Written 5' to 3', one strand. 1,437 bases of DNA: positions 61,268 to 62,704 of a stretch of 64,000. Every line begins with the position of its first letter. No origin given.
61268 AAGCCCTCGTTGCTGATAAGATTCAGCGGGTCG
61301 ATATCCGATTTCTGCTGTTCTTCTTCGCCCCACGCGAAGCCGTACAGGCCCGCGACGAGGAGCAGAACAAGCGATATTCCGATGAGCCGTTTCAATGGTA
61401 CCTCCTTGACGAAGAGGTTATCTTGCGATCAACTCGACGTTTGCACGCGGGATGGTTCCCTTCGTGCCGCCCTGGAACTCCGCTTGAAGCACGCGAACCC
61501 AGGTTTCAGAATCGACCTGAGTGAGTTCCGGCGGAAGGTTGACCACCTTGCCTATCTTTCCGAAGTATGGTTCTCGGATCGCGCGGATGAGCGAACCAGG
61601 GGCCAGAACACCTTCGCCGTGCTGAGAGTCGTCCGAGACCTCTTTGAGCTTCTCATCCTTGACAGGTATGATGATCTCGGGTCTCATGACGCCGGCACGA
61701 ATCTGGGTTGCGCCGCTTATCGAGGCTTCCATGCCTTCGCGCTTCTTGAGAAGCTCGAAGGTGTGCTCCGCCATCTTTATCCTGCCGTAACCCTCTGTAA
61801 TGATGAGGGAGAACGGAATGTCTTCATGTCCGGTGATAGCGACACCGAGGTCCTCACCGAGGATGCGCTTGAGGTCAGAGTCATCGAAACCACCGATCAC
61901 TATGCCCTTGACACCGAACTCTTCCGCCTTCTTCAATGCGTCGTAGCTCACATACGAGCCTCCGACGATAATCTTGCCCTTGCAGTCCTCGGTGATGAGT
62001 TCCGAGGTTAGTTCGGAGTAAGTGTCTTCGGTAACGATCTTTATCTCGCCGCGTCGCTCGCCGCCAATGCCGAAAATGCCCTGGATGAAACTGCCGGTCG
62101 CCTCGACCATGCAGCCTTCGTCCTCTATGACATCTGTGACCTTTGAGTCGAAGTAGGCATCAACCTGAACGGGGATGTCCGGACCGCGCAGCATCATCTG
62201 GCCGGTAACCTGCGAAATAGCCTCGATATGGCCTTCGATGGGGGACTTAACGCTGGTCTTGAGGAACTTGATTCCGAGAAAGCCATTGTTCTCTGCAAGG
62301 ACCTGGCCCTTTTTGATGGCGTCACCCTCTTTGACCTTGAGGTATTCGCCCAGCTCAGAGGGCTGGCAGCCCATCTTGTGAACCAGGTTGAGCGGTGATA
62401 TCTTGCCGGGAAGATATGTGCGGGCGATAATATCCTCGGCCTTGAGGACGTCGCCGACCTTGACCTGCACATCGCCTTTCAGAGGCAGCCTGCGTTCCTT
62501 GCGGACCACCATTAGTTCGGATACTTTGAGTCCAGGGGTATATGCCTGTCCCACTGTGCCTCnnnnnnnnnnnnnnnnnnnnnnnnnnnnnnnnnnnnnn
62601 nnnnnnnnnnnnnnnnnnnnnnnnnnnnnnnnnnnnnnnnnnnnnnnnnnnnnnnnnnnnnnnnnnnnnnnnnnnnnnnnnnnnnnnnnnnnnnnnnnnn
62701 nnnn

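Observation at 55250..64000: Tightly coupled operon of at least 8.7 kb: beta-propeller, barrel-sandwich/KOW protein, giant modular exoprotein and four unassignable membrane proteins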

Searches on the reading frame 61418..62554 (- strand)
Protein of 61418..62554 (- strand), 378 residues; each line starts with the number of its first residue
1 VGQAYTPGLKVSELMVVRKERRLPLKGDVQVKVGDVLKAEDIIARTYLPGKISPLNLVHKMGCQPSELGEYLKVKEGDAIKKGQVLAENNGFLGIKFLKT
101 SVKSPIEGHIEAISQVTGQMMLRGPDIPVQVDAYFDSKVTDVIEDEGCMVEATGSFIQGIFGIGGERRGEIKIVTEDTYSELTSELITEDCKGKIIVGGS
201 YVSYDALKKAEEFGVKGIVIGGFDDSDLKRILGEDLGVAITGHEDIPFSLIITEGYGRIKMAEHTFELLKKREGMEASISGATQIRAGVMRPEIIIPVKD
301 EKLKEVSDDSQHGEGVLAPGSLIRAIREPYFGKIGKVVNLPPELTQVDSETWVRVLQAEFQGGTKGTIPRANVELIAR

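Call 4: search_protein_families(library=pfam, proteins=[window:61418-62554:-], max_evalue=0.1)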
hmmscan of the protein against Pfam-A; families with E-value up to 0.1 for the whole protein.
window:61418-62554:- (378 aa): 4 families
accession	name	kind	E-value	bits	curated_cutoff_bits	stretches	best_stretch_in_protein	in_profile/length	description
PF13533.13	Biotin_lipoyl_2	-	0.00014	22.1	29.8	1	72-88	14-30/32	Biotin-lipoyl like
PF13375.12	RnfC_N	-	0.00047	20.6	25.6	1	74-120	46-87/101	RnfC Barrel sandwich hybrid domain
PF05896.17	NQRA_N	-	0.00094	19.8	25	1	71-114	41-79/94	NqrA N-terminal barrel-sandwich hybrid domain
PF00364.28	Biotin_lipoyl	-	0.022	15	22.1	1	72-120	19-63/73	Biotin-requiring enzyme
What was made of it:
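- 61418..62554 (-): c378: a conserved 378-aa cytoplasmic protein with an N-terminal RnfC/NqrA-type barrel-sandwich hybrid domain, a Gly-rich central alpha/beta region and a C-terminal KOW-like domain. Sub-threshold Pfam hits (call 4).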

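Call 5: search_protein_families(library=ncbifam, proteins=[window:61418-62554:-], max_evalue=0.1)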
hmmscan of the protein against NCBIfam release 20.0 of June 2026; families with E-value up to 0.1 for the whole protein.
window:61418-62554:- (378 aa): 7 families
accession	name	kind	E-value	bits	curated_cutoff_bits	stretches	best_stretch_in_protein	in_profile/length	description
NF004547.1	PRK05889.1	equivalog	0.002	18.3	75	0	28-44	52-68/71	biotin/lipoyl-binding carrier protein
NF003156.0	PRK04128.1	equivalog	0.0026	17.7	285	1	187-256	68-137/231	1-(5-phosphoribosyl)-5-((5-phosphoribosylamino)methylideneamino)imidazole-4-carboxamide isomerase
TIGR01945.1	rnfC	subfamily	0.0071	14.9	245.95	1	73-129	46-99/435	RnfABCDGE type electron transport complex subunit C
TIGR01936.1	nqrA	equivalog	0.022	13.6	321.05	1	71-114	42-80/446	NADH:ubiquinone reductase (Na(+)-transporting) subunit A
TIGR01730.1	RND_mfp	subfamily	0.028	13.4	94.9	0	70-88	38-56/322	efflux RND transporter periplasmic adaptor subunit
NF003762.0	PRK05352.1-5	equivalog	0.05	12.2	819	1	68-99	39-70/444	Na(+)-translocating NADH-quinone reductase subunit A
TIGR03794.1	NHLM_micro_HlyD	equivalog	0.066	12.1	156.2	0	72-88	72-88/421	NHLP bacteriocin system secretion protein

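Call 7: find_encoding_contigs(protein=window:61418-62554:-, flank=10000, max_places=6)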
Protein window:61418-62554:- (378 aa): no gene with exactly this product is on record in the collection.

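Call 35: search_solved_structures(query=A2, max_evalue=1, show_alignments=2)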
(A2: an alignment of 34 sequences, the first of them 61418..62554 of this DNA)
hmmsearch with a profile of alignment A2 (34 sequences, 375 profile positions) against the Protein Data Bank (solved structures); distinct sequences matched with E-value up to 1: 9.
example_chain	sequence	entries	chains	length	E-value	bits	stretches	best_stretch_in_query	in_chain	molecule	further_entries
7mfn_BBB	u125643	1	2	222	0.021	16.9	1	69-221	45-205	N-acetylmannosamine-6-phosphate 2-epimerase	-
4jej_A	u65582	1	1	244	0.028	16.5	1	184-225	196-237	Geranylgeranylglyceryl phosphate synthase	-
3c8o_A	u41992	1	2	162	0.034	16.2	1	166-237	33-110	Regulator of ribonuclease activity A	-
6vva_A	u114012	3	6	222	0.077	15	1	69-221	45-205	N-acetylmannosamine-6-phosphate 2-epimerase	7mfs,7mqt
1y0e_A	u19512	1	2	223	0.078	15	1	69-221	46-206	Putative N-acetylmannosamine-6-phosphate 2-epimerase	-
7s5f_B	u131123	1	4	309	0.099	14.7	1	233-303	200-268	Manose-6-phosphate reductase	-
6p6f_A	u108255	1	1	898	0.38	12.7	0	97-122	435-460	I53-50A.1NT1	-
9eh1_Z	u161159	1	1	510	0.7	11.9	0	304-340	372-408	Transcription elongation factor SPT5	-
5kia_A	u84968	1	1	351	0.91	11.5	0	191-255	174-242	L-threonine 3-dehydrogenase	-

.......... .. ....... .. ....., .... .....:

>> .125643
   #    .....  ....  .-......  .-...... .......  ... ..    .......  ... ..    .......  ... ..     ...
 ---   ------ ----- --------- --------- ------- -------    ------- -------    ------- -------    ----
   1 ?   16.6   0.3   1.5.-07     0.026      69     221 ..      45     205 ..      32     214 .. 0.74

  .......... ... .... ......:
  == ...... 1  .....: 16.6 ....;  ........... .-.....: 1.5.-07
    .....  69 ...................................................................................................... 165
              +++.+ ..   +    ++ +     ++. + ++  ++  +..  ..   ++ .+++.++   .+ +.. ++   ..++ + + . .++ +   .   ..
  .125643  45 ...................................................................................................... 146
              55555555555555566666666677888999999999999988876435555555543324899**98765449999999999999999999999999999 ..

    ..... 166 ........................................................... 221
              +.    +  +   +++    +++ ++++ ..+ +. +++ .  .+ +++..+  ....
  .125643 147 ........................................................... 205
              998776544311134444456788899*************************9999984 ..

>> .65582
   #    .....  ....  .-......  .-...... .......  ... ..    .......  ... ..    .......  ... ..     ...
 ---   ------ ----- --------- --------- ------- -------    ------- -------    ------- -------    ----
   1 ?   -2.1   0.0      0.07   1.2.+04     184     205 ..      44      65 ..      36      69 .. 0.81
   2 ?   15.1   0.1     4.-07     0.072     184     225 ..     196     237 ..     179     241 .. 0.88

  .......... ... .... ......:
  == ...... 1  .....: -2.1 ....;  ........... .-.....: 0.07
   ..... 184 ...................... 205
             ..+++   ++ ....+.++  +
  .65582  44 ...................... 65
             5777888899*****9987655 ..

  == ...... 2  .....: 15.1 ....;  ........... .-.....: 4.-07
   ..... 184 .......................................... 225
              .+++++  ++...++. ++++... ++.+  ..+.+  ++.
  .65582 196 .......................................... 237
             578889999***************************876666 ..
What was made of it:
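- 61418..62554 (-): No relative by sequence in the PDB (call 35).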

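Call 50: find_related_loci(query=window:61418-62554:-, collection=metagenome_contigs, flank=10000)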
Query window:61418-62554:- (378 aa) in metagenome_contigs; peptide patterns used: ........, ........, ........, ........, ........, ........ (x = any residue, [..] = any of these).
402 stretches matched a pattern; 90 encode a relative of the query (tblastn E <= 1e-3); the best 80 are kept; 80 distinct loci.
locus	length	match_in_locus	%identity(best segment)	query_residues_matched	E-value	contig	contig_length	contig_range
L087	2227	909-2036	74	1-376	0e+0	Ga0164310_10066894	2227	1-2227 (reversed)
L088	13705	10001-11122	55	1-376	7e-124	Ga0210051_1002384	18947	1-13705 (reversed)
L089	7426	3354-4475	55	1-376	7e-124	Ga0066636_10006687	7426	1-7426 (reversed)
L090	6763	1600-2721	55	1-376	7e-124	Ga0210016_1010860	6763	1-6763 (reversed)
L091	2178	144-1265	55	1-376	4e-131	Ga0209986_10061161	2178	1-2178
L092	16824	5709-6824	51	1-376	6e-123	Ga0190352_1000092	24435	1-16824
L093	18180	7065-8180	51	1-376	1e-122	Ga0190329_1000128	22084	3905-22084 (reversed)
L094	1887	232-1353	55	1-376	3e-131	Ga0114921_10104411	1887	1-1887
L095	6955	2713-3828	51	1-376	3e-122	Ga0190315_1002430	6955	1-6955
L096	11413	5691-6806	51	1-376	3e-122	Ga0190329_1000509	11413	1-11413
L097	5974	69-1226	50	1-376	6e-122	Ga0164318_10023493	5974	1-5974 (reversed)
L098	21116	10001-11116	52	1-376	5e-120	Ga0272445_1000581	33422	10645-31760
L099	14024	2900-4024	50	1-376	2e-119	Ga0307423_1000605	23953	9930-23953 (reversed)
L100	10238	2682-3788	52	1-373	7e-119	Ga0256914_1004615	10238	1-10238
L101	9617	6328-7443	52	1-376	7e-119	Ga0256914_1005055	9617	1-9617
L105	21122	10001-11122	50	1-376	1e-116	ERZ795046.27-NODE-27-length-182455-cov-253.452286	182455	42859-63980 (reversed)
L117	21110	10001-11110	49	1-376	2e-106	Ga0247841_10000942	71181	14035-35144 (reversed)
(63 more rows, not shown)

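Call 53: search_protein_families(library=pfam, proteins=[L105:7112-9991:+, L105:11136-12341:+, L105:13100-16153:+, L098:9036-9956:+, L098:11122-11712:+, L098:11716-12777:+, L098:7472-8419:+, L117:8889-9830:-, L117:11588-12448:+, L117:12890-13735:+], max_evalue=0.001)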
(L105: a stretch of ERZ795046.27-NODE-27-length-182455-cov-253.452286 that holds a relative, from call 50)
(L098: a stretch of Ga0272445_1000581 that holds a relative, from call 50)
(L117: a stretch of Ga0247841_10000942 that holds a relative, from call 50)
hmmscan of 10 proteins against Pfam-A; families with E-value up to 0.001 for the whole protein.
L105:7112-9991:+ (959 aa): 12 families
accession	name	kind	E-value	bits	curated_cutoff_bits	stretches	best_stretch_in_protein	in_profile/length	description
PF11028.14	TMEM260-like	-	9e-32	110.7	24.2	1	52-233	1-175/179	Protein O-mannosyl-transferase TMEM260-like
PF14559.12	TPR_19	-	2.8e-10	40.8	25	1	894-947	4-57/68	Tetratricopeptide repeat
PF07719.23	TPR_2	-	1.8e-09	37.5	27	0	916-948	2-34/34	Tetratricopeptide repeat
PF13181.12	TPR_8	-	5.2e-09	36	25.7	0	883-914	3-34/34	Tetratricopeptide repeat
PF13424.12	TPR_12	-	4e-07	30.6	30.1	0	850-910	5-67/77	Tetratricopeptide repeat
PF00515.34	TPR_1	-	1.1e-06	28.6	27.8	0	884-914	4-34/34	Tetratricopeptide repeat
PF13428.12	TPR_14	-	1.5e-06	28.7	23.5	0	916-955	2-41/44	Tetratricopeptide repeat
PF13431.12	TPR_17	-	2.5e-06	27.8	24.4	1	904-935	2-33/34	Tetratricopeptide repeat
PF13414.12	TPR_11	-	1.4e-05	25.1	26.8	1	891-928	4-41/42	TPR repeat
PF13432.12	TPR_16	-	8.8e-05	23.3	32.7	1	885-947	1-63/65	Tetratricopeptide repeat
PF25058.1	ARM_TT21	-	0.00021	21.7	27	0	796-874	44-120/155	Tetratricopeptide repeat protein 21 ARM repeat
PF25063.1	ARM_TT21_C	-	0.00082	19.7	35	0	888-953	28-93/209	Tetratricopeptide repeat protein 21 C-terminal ARM domain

L105:11136-12341:+ (401 aa): 4 families
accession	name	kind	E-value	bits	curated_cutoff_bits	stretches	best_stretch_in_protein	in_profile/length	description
PF00155.27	Aminotran_1_2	-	2.4e-69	234.7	19.7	1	37-386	2-361/361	Aminotransferase class I and II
PF01041.23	DegT_DnrJ_EryC1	-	1.9e-06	27.8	19.8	1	81-208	25-145/360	DegT/DnrJ/EryC1/StrS aminotransferase family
PF01053.26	Cys_Met_Meta_PP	-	0.00028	20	27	1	99-211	71-176/381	Cys/Met metabolism PLP-dependent enzyme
PF00266.25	Aminotran_5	-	0.00029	20.4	21.5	0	148-210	118-177/371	Aminotransferase class-V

L105:13100-16153:+ (1017 aa): 20 families
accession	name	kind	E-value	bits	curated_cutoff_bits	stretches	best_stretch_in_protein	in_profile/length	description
PF00211.25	Guanylate_cyc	-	2.4e-29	102.7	21.9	1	32-206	6-181/183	Adenylate and Guanylate cyclase catalytic domain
PF13424.12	TPR_12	-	1e-20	74.1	30.1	4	808-877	7-77/77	Tetratricopeptide repeat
PF07719.23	TPR_2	-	7.7e-14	51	27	0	847-875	3-31/34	Tetratricopeptide repeat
PF13191.12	AAA_16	-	1.2e-12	49.1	32.6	1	220-345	1-161/167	AAA ATPase domain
PF17874.7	TPR_MalT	-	1.4e-10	41.4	45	2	808-924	5-119/336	MalT-like TPR region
PF13432.12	TPR_16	-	1e-06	29.5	32.7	0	852-906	4-52/65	Tetratricopeptide repeat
PF13176.12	TPR_7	-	4e-06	26.9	27.9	0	848-880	2-34/36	Tetratricopeptide repeat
PF13240.11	Zn_Ribbon_1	-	7e-06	26.1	25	1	3-24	2-23/23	zinc-ribbon domain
PF13428.12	TPR_14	-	9.4e-06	26.3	23.5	0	768-791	5-28/44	Tetratricopeptide repeat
PF00515.34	TPR_1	-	1.4e-05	25.1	27.8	0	888-909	4-25/34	Tetratricopeptide repeat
PF12895.13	ANAPC3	-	1.5e-05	25.6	27.2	0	860-913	4-51/82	Anaphase-promoting complex, cyclosome, subunit 3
PF13374.12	TPR_10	-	1.6e-05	25.2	27.5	0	846-877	3-34/42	Tetratricopeptide repeat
PF13401.12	AAA_22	-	2.4e-05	25.1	27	1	240-340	4-108/130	AAA domain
PF24463.1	DUF7577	-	5.7e-05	23.1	28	1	2-21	4-23/27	Domain of unknown function (DUF7577)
PF20308.4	TPR-S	-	0.00021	22.2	27.6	0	668-754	7-82/102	Tetratricopeptide Repeats-Sensor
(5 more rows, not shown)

L098:9036-9956:+ (306 aa): 1 family
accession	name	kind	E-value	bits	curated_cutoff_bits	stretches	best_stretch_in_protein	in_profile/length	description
PF07949.17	YbbR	-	1.1e-15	58.1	22.3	2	133-212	1-81/81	YbbR-like protein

L098:11122-11712:+ (196 aa): 1 family
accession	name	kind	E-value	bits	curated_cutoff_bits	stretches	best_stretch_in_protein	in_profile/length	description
PF00027.35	cNMP_binding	-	4.2e-25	88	27.5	1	7-93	2-89/89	Cyclic nucleotide-binding domain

L098:11716-12777:+ (353 aa): 2 families
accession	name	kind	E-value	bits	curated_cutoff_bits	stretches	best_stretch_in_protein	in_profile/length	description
PF03462.23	PCRF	-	5.7e-67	225.7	24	1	8-196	3-194/194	PCRF domain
PF00472.26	RF-1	-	1.8e-46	157.3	35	1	203-313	1-116/116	RF-1 domain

L098:7472-8419:+ (315 aa): 2 families
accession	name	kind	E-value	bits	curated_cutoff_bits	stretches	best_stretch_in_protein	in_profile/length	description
PF03255.19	ACCA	-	2e-136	454.7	23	1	2-309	2-310/310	Acetyl co-enzyme A carboxylase carboxyltransferase-like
PF01039.27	Carboxyl_trans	-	3.8e-18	65.8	22.3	1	68-297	261-485/493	Carboxyl transferase domain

L117:8889-9830:- (313 aa): 1 family
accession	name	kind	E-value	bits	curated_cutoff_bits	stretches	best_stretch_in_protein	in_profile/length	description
PF00701.28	DHDPS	-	4.2e-79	265.7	22.1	1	26-307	4-287/289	Dihydrodipicolinate synthetase family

L117:11588-12448:+ (286 aa): 1 family
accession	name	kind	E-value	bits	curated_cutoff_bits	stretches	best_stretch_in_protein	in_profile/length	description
PF00809.28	Pterin_bind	-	9.2e-83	278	25.5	1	23-263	1-244/244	Pterin binding enzyme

L117:12890-13735:+ (281 aa): 2 families
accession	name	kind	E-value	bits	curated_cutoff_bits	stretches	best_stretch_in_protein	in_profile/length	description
PF01039.27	Carboxyl_trans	-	3.6e-25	89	22.3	1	61-240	14-180/493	Carboxyl transferase domain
PF17848.7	Zn_ribbon_ACC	-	8.4e-13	48.7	24.5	1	24-49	1-26/26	Acetyl-CoA carboxylase zinc finger domain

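Call 78: list_cluster_members(proteins=[P0241, window:61418-62554:-, window:55973-56818:-, window:56831-57481:-, window:55307-55963:-, window:54358-55122:-, window:60265-61395:-, window:58262-58807:-])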
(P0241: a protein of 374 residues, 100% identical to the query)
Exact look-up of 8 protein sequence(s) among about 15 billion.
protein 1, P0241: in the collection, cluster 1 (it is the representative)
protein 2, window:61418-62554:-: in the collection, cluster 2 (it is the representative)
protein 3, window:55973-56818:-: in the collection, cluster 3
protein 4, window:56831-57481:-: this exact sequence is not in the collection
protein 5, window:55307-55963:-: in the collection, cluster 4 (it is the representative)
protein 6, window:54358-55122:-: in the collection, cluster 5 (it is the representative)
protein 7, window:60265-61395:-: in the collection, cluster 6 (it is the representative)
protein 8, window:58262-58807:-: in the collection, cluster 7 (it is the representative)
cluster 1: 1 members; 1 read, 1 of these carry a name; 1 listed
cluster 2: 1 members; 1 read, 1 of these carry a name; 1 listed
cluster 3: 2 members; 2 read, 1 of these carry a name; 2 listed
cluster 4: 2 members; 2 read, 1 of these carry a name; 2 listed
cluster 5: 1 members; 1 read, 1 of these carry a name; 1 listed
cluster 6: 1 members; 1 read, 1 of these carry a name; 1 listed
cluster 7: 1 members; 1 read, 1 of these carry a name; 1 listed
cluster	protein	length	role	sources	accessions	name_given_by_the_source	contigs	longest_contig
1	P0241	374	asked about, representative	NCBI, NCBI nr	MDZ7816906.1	MAG: hypothetical protein U5N86_13235 [Planctomycetota bacterium] | hypothetical protein [Planctomycetota bacterium]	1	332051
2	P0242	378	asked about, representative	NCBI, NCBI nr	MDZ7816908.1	MAG: hypothetical protein U5N86_13245 [Planctomycetota bacterium] | hypothetical protein [Planctomycetota bacterium]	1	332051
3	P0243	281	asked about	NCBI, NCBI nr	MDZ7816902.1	MAG: hypothetical protein U5N86_13210 [Planctomycetota bacterium] | hypothetical protein [Planctomycetota bacterium]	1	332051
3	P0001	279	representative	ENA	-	-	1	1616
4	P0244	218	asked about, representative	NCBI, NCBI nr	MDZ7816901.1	MAG: hypothetical protein U5N86_13205 [Planctomycetota bacterium] | hypothetical protein [Planctomycetota bacterium]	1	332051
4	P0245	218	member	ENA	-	-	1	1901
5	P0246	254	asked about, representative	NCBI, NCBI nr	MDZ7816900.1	MAG: OmpA family protein [Planctomycetota bacterium] | OmpA family protein [Planctomycetota bacterium]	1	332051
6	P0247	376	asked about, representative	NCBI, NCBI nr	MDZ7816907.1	MAG: hypothetical protein U5N86_13240 [Planctomycetota bacterium] | hypothetical protein [Planctomycetota bacterium]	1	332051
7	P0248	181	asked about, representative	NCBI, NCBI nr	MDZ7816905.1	MAG: hypothetical protein U5N86_13230 [Planctomycetota bacterium] | hypothetical protein [Planctomycetota bacterium]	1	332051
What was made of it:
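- Tried and rejected: Only the NCBI protein names and the contig length were recovered (call 78).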

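Call 84: search_protein_families(library=padloc, proteins=[window:61418-62554:-], max_evalue=0.001)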
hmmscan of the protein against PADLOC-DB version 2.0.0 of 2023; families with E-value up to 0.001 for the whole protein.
window:61418-62554:- (378 aa): 0 families
